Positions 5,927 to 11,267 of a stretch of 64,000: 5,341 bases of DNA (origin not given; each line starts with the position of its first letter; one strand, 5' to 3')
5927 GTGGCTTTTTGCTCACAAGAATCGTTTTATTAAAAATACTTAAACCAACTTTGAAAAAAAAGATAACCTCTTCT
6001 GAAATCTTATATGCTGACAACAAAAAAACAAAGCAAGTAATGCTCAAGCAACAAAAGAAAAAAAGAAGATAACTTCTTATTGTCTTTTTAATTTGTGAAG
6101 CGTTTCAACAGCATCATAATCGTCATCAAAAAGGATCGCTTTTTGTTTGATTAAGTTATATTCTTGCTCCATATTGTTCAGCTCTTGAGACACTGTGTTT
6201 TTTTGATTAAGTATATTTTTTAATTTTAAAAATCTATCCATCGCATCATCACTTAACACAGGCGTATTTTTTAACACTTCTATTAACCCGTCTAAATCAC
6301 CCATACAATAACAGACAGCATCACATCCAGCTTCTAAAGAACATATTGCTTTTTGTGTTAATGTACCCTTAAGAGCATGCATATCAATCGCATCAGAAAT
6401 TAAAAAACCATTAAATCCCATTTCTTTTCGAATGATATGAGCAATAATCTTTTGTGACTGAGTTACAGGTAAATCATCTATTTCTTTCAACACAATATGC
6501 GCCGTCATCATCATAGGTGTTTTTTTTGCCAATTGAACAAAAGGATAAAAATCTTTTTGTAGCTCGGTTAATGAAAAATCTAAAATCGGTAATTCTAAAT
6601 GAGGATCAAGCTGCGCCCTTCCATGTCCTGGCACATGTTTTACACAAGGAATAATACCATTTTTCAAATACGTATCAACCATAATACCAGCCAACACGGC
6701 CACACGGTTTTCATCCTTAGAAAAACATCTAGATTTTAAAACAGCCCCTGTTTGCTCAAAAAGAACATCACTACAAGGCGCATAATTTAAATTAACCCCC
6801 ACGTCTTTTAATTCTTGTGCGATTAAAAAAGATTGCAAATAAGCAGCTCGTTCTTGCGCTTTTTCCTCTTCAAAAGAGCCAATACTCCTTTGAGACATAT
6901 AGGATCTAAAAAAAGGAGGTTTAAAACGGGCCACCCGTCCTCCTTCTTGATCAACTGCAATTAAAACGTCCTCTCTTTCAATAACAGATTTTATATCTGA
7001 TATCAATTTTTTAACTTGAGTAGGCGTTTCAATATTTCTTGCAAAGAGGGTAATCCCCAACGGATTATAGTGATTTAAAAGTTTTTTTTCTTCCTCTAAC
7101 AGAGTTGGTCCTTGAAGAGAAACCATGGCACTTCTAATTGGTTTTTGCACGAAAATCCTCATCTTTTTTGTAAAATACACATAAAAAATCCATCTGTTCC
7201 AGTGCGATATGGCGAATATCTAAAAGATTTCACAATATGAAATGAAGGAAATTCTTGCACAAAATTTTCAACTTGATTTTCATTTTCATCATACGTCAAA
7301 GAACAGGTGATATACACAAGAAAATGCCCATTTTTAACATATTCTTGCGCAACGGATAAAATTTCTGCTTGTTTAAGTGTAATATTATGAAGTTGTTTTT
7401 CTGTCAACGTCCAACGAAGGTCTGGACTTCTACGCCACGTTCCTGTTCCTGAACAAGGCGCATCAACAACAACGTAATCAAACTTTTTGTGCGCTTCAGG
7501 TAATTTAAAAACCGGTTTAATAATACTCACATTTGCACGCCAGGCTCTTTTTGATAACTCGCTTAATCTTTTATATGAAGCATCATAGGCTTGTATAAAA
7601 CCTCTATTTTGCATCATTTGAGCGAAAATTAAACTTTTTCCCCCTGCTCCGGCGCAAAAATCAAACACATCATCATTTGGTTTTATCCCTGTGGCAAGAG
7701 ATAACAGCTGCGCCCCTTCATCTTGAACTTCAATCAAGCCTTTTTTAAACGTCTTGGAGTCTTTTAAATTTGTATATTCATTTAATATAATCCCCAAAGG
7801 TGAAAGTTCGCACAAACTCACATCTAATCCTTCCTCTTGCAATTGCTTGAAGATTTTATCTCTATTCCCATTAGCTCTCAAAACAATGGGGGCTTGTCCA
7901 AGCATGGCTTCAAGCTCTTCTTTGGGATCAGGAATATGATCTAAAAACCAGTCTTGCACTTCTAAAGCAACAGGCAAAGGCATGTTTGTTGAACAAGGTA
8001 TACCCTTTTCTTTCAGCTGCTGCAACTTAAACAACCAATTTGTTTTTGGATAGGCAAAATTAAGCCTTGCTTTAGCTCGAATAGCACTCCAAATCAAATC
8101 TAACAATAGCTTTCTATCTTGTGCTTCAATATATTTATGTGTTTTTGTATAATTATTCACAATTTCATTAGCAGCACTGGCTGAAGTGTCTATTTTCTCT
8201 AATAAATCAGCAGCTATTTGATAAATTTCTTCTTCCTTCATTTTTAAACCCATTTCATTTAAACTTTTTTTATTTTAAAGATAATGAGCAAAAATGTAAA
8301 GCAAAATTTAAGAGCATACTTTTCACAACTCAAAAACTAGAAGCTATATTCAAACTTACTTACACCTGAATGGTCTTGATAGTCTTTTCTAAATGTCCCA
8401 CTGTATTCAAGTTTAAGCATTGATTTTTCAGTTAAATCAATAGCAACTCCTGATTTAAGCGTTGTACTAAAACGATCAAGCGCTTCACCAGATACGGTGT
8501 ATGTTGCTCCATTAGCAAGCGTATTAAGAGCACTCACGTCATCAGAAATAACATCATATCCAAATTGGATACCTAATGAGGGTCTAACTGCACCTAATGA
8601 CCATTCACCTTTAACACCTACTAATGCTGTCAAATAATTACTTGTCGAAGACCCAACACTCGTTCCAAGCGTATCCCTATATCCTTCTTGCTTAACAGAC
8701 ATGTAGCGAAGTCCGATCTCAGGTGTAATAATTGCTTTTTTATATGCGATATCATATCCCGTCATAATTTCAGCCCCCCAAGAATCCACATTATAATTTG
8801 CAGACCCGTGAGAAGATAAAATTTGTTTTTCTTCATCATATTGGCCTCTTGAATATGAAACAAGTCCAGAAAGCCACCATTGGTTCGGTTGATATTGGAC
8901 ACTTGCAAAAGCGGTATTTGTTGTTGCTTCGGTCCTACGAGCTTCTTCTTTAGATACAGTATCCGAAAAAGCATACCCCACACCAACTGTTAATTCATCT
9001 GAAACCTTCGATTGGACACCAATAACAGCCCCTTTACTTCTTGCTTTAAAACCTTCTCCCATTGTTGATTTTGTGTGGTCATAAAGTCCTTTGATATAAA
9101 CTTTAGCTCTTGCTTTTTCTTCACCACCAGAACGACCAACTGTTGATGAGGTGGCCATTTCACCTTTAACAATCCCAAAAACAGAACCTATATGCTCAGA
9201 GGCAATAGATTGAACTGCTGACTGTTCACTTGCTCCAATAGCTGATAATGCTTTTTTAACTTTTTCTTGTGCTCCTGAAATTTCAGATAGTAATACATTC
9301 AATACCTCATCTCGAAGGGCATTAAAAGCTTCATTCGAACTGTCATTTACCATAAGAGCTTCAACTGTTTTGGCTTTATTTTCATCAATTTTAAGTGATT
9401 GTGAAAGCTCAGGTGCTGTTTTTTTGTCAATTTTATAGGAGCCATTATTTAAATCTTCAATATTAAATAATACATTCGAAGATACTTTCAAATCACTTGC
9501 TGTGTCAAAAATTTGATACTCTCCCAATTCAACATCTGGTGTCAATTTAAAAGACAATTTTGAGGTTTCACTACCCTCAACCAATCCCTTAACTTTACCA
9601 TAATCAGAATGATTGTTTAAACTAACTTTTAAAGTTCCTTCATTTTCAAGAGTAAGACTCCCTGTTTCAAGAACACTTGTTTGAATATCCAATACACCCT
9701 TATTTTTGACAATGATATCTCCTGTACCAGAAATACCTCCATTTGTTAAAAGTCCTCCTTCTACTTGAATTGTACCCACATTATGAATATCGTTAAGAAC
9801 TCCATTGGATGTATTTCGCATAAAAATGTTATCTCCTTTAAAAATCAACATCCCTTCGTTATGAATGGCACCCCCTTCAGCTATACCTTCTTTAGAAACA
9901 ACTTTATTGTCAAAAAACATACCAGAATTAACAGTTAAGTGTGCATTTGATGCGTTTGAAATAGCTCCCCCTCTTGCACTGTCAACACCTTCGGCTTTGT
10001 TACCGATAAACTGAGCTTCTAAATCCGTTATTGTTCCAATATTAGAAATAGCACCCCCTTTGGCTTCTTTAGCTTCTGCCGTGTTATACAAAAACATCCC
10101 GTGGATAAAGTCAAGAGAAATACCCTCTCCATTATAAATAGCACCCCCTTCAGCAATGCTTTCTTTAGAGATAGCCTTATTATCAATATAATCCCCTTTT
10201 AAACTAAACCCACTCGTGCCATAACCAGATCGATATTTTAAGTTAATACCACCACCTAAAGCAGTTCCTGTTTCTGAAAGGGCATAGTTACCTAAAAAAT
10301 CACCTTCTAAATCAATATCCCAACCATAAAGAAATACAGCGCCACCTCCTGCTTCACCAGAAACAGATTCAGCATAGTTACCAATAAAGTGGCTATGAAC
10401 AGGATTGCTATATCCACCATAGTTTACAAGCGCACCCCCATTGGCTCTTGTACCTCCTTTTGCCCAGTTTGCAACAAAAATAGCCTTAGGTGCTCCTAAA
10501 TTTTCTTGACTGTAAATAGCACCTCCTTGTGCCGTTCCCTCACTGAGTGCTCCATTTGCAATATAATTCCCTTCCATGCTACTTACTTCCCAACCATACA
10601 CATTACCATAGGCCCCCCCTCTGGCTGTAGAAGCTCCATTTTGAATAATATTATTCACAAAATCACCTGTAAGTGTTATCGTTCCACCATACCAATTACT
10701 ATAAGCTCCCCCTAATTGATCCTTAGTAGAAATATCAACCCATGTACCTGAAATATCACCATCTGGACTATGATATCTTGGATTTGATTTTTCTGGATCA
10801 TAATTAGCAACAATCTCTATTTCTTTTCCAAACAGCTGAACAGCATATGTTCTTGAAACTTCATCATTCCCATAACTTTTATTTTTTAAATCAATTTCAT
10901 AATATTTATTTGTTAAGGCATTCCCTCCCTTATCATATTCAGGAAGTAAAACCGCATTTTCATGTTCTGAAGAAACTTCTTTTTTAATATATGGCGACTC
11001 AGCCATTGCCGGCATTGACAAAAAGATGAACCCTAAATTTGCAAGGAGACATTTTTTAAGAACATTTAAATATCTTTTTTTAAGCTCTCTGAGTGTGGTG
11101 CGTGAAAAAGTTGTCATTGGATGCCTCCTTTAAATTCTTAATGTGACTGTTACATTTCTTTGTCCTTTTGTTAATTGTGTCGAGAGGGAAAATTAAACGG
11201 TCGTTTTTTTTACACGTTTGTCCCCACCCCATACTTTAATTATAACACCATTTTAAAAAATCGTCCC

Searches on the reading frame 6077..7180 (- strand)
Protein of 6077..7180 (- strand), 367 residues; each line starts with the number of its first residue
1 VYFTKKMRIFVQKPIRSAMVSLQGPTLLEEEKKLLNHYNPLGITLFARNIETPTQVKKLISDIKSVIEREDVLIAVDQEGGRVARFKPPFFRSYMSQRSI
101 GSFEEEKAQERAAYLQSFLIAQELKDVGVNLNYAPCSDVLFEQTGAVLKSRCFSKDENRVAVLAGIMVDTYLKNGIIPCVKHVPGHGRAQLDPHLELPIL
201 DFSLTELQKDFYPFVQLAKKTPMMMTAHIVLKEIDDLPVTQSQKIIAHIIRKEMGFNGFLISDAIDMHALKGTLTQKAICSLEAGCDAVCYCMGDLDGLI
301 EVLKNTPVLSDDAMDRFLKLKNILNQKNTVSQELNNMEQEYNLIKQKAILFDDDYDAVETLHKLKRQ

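Call 7: search_protein_families(library=pfam, proteins=[window:6077-7180:-])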
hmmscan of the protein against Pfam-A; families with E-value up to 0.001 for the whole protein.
window:6077-7180:- (367 aa): 1 family
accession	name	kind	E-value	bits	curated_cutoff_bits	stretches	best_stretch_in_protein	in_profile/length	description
PF00933.27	Glyco_hydro_3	-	2.6e-47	162.2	27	1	28-310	17-303/316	Glycosyl hydrolase family 3 N terminal domain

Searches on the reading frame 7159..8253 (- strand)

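Call 7: search_protein_families(library=pfam, proteins=[window:7159-8253:-])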
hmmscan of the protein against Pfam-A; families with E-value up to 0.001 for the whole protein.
window:7159-8253:- (364 aa): 3 families
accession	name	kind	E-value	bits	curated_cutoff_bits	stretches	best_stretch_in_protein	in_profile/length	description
PF01189.24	Methyltr_RsmB-F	-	6.9e-36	124.2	27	1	191-342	7-164/199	16S rRNA methyltransferase RsmB/F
PF22458.1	RsmF-B_ferredox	-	1.8e-05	25.3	27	1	114-162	21-72/74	Methyltr_RsmF/B-like, ferredoxin-like domain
PF01728.25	FtsJ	-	0.0004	20.8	24.1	0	189-343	17-164/181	FtsJ-like methyltransferase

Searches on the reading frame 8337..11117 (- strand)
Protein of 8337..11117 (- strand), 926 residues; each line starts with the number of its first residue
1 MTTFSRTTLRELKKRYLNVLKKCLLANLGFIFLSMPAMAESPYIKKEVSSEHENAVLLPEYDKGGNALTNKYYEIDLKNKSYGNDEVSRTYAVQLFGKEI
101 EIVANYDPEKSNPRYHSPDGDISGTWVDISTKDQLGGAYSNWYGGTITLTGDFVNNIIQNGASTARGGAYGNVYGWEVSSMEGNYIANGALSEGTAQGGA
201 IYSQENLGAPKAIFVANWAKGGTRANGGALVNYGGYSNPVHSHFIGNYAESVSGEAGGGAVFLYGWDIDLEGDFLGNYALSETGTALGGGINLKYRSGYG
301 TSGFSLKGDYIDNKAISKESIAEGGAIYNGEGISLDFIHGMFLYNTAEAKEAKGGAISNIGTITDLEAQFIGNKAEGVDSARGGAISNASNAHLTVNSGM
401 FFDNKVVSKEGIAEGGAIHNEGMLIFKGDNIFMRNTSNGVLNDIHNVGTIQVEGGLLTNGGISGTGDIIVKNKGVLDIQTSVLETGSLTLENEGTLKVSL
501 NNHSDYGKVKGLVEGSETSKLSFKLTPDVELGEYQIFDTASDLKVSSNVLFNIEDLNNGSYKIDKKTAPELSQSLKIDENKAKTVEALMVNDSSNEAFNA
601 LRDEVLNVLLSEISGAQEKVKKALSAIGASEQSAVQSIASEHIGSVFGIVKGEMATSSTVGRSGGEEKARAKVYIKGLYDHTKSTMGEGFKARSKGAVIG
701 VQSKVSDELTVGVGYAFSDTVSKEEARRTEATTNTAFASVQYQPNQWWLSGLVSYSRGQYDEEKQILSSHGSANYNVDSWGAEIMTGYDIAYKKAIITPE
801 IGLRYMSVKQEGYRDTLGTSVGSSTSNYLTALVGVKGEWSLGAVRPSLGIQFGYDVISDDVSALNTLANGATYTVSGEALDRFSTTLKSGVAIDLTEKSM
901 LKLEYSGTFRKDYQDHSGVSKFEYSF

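Call 7: search_protein_families(library=pfam, proteins=[window:8337-11117:-])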
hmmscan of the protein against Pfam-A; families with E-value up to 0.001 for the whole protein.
window:8337-11117:- (926 aa): 1 family
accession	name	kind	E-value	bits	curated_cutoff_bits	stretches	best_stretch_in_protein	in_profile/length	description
PF03797.25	Autotransporter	-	1.7e-32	113.6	26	1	676-906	4-255/255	Autotransporter beta-domain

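Call 20: find_encoding_contigs(protein=window:8337-11117:-, flank=3000, max_places=10)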
Protein window:8337-11117:- (926 aa): 8 contigs read that carry it; 2 places shown.
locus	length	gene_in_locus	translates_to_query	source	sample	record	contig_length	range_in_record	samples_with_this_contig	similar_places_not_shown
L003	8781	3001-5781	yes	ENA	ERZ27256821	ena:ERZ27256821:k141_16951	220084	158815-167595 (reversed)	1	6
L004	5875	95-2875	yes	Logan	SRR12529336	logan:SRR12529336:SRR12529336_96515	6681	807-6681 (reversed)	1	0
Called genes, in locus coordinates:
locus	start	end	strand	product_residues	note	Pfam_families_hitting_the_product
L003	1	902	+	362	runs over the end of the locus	PF00365:PFK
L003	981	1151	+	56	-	PF04325:DUF465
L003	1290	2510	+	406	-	PF07690:MFS_1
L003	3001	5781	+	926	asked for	PF03797:Autotransporter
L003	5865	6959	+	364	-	PF22458:RsmF-B_ferredox (faint), PF01189:Methyltr_RsmB-F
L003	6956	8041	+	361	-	PF00933:Glyco_hydro_3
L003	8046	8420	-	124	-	PF12966:AtpR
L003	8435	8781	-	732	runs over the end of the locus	PF00989:PAS (weak), PF08448:PAS_4 (faint), PF13188:PAS_8 (faint), PF13426:PAS_9 (weak), PF00512:HisKA, PF02518:HATPase_c, PF00072:Response_reg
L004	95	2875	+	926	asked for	PF03797:Autotransporter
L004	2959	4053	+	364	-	PF22458:RsmF-B_ferredox (faint), PF01189:Methyltr_RsmB-F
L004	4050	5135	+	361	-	PF00933:Glyco_hydro_3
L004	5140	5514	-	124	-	PF12966:AtpR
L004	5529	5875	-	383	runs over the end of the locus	?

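Call 53: find_homologous_proteins(query=window:8337-11117:-, max_evalue=1e-30)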
Query window:8337-11117:- (926 aa): 272 proteins with E <= 1e-30 among 8000 candidates; the best 120 are listed.
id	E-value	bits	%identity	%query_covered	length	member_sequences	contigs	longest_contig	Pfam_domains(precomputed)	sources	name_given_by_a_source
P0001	0.0e+0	1949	95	100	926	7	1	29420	PF03797.26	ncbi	-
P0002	0.0e+0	1334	66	100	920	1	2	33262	PF03797.26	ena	-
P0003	0.0e+0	1286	63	100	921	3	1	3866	PF03797.26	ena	-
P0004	0.0e+0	1277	63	100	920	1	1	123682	PF03797.26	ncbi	-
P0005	0.0e+0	1058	55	100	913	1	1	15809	PF03797.26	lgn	-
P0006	1.9e-272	925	62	76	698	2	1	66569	-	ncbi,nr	ncbi:MAG: hypothetical protein IKL90_04855, partial [Alphaproteobacteria bacterium]|nr:hypothetical 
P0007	1.9e-214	733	45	85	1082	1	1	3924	PF02415.24,PF03797.26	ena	-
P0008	2.9e-201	689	45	100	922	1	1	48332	PF02415.24,PF03797.26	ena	-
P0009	2.5e-175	603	54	55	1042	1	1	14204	PF02415.24,PF03797.26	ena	-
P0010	3.7e-174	599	56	49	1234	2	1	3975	PF03797.26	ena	-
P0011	5.8e-173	596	58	49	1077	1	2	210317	PF03797.26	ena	-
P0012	1.4e-170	588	57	49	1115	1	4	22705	PF03797.26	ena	-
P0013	3.8e-168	580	56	49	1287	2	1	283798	PF02415.24,PF03797.26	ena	-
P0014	3.3e-167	576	56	49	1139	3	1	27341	PF03797.26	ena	-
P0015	5.9e-165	569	56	49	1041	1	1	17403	PF03797.26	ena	-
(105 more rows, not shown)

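Call 54: find_encoding_contigs(protein=P0002, flank=3000, max_places=4)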
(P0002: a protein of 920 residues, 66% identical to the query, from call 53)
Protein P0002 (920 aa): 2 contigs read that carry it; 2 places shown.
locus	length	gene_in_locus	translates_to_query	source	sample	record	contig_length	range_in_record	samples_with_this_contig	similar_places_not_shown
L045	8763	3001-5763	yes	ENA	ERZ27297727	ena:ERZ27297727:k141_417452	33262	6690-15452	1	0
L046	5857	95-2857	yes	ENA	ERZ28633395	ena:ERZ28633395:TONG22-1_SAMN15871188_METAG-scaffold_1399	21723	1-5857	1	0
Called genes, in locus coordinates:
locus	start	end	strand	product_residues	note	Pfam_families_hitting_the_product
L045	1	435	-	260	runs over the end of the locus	PF01226:Form_Nir_trans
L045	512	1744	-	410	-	-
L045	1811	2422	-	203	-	PF01914:MarC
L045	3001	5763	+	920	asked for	PF03797:Autotransporter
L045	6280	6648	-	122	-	PF03724:META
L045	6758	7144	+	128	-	-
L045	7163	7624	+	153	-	PF00293:NUDIX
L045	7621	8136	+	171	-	-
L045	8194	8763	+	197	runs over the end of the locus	PF00702:Hydrolase, PF13419:HAD_2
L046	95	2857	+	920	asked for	PF03797:Autotransporter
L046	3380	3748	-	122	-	PF03724:META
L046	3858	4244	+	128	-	-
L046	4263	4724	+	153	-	PF00293:NUDIX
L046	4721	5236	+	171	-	-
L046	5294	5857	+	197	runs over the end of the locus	PF00702:Hydrolase, PF13419:HAD_2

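Call 55: find_encoding_contigs(protein=P0004, flank=3000, max_places=4)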
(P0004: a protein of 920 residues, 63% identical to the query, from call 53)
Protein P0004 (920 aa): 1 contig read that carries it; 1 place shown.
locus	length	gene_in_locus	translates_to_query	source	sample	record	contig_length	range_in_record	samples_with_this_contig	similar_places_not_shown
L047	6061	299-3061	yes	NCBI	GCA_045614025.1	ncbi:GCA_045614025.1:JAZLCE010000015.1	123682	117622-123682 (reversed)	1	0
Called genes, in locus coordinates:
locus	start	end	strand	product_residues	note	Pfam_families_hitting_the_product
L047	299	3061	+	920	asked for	PF03797:Autotransporter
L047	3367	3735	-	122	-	PF03724:META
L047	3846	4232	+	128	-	-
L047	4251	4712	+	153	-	PF00293:NUDIX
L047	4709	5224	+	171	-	-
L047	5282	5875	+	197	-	PF00702:Hydrolase, PF13419:HAD_2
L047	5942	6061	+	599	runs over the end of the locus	-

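Call 56: find_encoding_contigs(protein=P0005, flank=3000, max_places=4)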
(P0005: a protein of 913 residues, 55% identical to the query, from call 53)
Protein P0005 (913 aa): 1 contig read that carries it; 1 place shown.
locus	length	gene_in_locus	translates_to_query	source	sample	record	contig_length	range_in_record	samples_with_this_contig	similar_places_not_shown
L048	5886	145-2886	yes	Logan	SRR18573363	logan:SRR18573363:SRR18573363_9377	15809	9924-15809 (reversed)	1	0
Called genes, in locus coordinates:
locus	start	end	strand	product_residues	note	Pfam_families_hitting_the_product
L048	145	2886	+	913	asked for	PF03797:Autotransporter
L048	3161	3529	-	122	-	PF03724:META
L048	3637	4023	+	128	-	-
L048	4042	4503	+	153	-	PF00293:NUDIX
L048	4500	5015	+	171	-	-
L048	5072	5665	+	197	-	PF00702:Hydrolase, PF13419:HAD_2 (weak)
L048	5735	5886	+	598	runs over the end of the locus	-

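Call 64: find_encoding_contigs(protein=P0008, flank=4000, max_places=4)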
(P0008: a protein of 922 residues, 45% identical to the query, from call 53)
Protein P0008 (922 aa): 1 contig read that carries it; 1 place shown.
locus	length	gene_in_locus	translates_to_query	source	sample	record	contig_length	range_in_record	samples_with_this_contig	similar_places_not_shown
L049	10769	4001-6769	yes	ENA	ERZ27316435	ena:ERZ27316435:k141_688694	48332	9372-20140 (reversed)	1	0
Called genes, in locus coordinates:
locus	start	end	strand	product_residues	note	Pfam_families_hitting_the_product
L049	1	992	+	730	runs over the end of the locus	PF21226:MalQ_N (weak), PF02446:Glyco_hydro_77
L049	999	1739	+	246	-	PF01643:Acyl-ACP_TE, PF20791:Acyl-ACP_TE_C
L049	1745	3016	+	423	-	PF13167:GTP-bdg_N, PF16360:GTP-bdg_M, PF01926:MMR_HSR1, PF19275:HflX_C (weak)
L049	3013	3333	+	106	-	PF12647:RNHCP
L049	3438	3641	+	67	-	-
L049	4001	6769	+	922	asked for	PF02415:Chlam_PMP (faint), PF03797:Autotransporter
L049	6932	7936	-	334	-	PF00438:S-AdoMet_synt_N, PF02772:S-AdoMet_synt_M, PF02773:S-AdoMet_synt_C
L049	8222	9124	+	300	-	-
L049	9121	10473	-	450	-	PF01554:MatE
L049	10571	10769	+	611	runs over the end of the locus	PF00005:ABC_tran, PF02463:SMC_N (weak), PF13555:AAA_29 (faint), PF13304:AAA_21 (faint), PF12848:ABC_tran_Xtn, PF00005:ABC_tran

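Call 65: find_encoding_contigs(protein=P0003, flank=4000, max_places=4)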
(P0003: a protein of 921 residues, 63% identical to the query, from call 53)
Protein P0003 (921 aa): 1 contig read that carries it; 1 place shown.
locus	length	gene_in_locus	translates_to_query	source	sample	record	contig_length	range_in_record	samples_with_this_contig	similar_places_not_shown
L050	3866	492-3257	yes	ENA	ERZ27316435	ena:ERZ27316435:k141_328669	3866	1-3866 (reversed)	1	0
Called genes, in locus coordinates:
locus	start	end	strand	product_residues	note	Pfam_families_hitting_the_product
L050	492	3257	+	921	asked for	PF03797:Autotransporter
